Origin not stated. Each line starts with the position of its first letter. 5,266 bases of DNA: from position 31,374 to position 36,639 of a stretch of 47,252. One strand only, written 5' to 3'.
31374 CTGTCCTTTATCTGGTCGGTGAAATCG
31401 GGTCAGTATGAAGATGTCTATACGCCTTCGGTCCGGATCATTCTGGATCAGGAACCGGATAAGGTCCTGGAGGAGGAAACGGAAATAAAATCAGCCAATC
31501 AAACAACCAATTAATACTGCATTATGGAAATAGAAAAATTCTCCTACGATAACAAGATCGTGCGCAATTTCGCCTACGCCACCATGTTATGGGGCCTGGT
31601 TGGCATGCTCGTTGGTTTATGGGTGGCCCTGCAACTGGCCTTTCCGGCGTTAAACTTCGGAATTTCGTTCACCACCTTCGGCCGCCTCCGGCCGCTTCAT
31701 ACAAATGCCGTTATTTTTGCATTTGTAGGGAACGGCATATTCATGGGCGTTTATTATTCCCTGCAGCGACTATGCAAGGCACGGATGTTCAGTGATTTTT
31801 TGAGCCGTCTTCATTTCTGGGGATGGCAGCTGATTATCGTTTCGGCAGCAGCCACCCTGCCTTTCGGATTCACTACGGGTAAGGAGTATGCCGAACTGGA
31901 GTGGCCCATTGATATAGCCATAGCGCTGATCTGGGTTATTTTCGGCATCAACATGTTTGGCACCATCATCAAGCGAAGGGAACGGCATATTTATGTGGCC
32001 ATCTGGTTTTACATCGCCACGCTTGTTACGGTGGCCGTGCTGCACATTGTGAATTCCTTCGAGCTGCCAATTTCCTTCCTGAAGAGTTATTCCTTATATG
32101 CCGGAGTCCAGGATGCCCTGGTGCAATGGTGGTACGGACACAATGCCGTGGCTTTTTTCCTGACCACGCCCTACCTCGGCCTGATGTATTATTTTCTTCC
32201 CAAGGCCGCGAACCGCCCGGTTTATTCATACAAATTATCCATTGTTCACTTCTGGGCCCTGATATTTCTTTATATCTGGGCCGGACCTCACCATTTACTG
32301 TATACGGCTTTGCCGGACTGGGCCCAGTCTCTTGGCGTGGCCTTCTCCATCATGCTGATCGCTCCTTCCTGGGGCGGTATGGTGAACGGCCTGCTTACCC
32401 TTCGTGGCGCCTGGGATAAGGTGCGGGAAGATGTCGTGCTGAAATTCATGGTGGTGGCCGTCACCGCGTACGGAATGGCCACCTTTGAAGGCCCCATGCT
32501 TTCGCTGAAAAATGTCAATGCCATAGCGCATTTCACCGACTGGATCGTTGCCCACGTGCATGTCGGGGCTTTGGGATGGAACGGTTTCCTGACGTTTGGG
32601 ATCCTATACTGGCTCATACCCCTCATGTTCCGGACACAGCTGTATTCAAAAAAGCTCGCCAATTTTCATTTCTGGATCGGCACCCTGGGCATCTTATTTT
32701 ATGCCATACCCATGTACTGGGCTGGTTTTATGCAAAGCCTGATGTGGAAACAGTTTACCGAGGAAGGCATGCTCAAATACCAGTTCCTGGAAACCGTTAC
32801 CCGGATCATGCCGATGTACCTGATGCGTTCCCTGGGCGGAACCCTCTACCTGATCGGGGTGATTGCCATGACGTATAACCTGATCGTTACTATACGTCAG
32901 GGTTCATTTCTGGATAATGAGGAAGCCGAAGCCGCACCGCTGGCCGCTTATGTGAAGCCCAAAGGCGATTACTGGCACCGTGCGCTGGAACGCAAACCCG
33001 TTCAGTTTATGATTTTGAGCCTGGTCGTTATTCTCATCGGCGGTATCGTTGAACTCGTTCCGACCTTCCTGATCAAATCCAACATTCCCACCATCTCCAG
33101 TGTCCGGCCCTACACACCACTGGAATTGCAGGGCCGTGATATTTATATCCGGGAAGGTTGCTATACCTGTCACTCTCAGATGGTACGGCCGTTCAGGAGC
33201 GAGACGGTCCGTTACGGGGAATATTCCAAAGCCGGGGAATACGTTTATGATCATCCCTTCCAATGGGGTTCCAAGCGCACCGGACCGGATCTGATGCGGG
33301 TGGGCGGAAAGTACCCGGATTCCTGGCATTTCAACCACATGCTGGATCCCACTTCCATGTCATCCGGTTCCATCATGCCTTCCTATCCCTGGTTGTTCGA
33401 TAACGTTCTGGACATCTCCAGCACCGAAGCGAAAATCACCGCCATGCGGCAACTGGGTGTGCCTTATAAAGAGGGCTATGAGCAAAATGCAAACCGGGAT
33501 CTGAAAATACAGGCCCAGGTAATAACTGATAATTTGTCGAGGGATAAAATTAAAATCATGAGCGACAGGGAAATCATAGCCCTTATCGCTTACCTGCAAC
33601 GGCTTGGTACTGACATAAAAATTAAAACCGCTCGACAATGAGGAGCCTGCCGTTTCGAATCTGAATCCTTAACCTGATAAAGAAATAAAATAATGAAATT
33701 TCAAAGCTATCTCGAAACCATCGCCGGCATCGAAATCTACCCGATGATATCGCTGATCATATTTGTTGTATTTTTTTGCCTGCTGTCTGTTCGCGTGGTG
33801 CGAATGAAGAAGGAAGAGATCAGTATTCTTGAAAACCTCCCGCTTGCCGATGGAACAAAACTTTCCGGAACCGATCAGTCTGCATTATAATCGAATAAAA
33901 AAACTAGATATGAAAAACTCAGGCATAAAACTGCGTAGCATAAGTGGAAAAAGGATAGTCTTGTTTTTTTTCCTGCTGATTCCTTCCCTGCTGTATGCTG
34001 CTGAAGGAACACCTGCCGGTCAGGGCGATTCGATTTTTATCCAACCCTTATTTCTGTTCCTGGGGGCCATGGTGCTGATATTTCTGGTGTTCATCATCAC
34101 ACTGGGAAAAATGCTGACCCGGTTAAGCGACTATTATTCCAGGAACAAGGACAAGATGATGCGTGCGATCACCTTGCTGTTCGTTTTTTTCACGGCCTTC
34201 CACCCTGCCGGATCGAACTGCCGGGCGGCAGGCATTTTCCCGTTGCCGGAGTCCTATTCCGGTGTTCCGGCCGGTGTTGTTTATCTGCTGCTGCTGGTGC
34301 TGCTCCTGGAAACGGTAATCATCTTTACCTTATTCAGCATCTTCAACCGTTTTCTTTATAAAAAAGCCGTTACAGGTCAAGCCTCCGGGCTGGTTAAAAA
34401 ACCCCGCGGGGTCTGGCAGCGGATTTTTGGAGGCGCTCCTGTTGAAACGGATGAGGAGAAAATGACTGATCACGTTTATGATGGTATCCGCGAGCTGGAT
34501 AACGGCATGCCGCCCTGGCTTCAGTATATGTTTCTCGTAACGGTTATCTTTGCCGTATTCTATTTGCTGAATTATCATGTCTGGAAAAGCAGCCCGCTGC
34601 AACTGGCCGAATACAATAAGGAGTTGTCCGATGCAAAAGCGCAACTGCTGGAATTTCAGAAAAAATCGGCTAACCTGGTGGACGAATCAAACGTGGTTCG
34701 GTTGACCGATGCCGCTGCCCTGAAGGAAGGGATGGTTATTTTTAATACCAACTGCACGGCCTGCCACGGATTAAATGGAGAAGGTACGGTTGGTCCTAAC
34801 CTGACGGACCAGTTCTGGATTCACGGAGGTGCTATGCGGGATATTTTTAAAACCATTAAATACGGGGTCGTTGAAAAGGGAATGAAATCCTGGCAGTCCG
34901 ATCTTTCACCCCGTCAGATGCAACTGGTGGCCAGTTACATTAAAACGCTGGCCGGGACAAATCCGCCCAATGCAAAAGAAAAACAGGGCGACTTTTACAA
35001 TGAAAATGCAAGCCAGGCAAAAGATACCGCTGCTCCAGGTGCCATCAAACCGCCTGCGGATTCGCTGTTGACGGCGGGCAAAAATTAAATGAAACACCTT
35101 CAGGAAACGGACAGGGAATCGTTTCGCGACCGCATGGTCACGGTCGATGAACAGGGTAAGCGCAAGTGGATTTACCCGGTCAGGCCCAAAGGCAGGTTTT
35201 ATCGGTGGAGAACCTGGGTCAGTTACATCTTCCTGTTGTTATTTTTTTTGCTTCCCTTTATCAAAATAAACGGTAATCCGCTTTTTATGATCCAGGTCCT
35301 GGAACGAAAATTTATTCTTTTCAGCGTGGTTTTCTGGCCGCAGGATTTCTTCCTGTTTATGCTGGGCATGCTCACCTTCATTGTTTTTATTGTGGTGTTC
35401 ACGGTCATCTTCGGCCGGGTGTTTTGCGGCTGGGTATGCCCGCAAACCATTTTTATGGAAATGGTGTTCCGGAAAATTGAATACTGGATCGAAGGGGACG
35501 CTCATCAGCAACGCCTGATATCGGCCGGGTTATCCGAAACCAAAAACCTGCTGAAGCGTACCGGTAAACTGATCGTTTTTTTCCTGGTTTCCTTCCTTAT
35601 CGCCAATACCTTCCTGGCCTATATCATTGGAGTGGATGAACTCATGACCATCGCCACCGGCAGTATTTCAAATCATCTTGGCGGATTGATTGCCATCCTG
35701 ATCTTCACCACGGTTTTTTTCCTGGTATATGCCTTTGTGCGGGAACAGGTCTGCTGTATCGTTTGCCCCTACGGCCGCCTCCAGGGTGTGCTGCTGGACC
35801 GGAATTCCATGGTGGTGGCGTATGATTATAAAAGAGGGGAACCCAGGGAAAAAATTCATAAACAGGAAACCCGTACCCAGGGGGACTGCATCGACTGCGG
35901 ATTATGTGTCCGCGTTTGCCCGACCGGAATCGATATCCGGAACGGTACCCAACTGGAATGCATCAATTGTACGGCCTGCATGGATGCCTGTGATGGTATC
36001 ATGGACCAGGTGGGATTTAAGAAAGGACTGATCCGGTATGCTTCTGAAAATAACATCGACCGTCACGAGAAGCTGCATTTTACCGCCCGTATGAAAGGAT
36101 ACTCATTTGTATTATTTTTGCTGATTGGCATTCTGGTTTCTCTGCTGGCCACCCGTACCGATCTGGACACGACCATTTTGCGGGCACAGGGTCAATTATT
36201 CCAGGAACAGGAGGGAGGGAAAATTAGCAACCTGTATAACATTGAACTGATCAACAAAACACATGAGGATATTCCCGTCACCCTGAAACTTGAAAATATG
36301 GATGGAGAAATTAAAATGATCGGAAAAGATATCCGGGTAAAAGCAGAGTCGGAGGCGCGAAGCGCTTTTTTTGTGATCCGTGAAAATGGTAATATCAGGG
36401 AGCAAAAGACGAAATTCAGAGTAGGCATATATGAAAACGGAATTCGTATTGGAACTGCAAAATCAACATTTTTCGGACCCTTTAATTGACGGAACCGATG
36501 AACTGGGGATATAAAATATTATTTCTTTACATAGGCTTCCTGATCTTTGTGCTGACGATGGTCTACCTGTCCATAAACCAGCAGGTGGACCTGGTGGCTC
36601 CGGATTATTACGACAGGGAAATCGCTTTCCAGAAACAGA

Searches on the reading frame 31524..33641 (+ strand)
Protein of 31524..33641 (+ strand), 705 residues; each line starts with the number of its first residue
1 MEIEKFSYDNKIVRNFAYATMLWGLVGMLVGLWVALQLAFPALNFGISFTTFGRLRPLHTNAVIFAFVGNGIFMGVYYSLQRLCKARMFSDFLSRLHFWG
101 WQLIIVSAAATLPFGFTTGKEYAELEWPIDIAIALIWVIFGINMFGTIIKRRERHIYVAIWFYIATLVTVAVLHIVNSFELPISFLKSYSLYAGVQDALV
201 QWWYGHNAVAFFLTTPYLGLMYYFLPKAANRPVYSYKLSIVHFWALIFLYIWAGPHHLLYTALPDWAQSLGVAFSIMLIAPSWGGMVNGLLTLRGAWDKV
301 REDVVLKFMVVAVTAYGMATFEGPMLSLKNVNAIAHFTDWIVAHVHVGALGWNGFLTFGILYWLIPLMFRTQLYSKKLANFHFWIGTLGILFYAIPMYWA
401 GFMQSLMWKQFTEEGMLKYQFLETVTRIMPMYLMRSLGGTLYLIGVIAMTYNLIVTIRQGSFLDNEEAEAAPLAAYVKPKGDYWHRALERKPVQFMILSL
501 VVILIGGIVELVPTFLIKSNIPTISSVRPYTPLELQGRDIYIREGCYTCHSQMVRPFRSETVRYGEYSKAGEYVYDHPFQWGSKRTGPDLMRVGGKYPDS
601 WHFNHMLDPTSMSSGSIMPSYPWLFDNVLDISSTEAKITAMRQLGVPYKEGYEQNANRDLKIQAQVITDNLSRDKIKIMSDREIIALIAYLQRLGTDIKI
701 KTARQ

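Call 4: search_protein_families(library=pfam, proteins=[window:31524-33641:+])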
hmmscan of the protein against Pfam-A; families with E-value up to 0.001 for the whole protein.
window:31524-33641:+ (705 aa): 2 families
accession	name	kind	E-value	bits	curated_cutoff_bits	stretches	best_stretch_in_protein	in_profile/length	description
PF00115.25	COX1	-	2.3e-121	406.1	34.8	1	11-441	1-436/436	Cytochrome C and Quinol oxidase polypeptide I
PF02433.20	FixO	-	5.1e-103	343.7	29.6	1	485-698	1-219/219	Cytochrome C oxidase, mono-heme subunit/FixO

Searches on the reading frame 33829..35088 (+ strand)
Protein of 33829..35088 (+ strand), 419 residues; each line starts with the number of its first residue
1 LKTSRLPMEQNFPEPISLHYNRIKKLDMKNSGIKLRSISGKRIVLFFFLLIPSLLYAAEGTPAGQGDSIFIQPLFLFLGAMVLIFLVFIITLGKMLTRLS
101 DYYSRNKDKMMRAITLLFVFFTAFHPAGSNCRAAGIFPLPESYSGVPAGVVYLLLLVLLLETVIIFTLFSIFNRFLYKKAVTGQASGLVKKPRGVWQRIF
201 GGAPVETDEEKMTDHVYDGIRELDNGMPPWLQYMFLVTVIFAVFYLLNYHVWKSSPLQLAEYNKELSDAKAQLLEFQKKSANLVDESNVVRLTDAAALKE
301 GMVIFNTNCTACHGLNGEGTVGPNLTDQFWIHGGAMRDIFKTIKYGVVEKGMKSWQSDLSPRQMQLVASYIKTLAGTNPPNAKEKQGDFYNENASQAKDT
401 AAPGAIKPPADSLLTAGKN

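Call 4: search_protein_families(library=pfam, proteins=[window:33829-35088:+])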
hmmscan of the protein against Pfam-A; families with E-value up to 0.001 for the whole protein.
window:33829-35088:+ (419 aa): 3 families
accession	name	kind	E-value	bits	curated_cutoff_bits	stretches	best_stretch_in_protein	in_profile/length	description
PF14715.11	FixP_N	-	6.6e-20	71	24.9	1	210-255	2-47/48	N-terminal domain of cytochrome oxidase-cbb3, FixP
PF13442.11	Cytochrome_CBB3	-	7.9e-15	55.4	27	1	296-371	1-68/68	Cytochrome C oxidase, cbb3-type, subunit III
PF00034.26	Cytochrom_C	-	2e-09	39.1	21.3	1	299-374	2-89/90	Cytochrome c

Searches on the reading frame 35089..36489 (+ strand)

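Call 4: search_protein_families(library=pfam, proteins=[window:35089-36489:+])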
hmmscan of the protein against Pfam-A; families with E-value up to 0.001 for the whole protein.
window:35089-36489:+ (466 aa): 11 families
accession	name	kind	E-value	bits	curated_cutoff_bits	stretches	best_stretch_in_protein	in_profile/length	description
PF13746.11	Fer4_18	-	2.1e-38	131.5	27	1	217-320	1-114/114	4Fe-4S dicluster domain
PF11614.14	FixG_C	-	1.5e-21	77.2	25.6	1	350-464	2-119/119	IG-like fold at C-terminal of FixG, putative oxidoreductase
PF12801.12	Fer4_5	-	3.1e-12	46.7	22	1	92-129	3-40/48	4Fe-4S binding domain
PF12838.12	Fer4_7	-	4.8e-08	33.8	27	1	221-281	7-52/52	4Fe-4S dicluster domain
PF13534.11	Fer4_17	-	6.4e-07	30.3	22.2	1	222-282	8-61/61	4Fe-4S dicluster domain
PF13187.11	Fer4_9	-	8e-07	29.4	27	1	222-280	8-50/52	4Fe-4S dicluster domain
PF13484.11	Fer4_16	-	8.4e-07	30.1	30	1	222-279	8-65/66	4Fe-4S double cluster binding domain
PF13237.11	Fer4_10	-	1e-06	29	25.5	1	221-278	14-53/53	4Fe-4S dicluster domain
PF00037.32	Fer4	-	4.5e-05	23.5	21.1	1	265-280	6-21/24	4Fe-4S binding domain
PF13183.11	Fer4_8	-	6e-05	23.9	27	0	222-281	11-68/68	4Fe-4S dicluster domain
PF12837.12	Fer4_6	-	0.00094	19.5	25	1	267-280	9-22/24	4Fe-4S binding domain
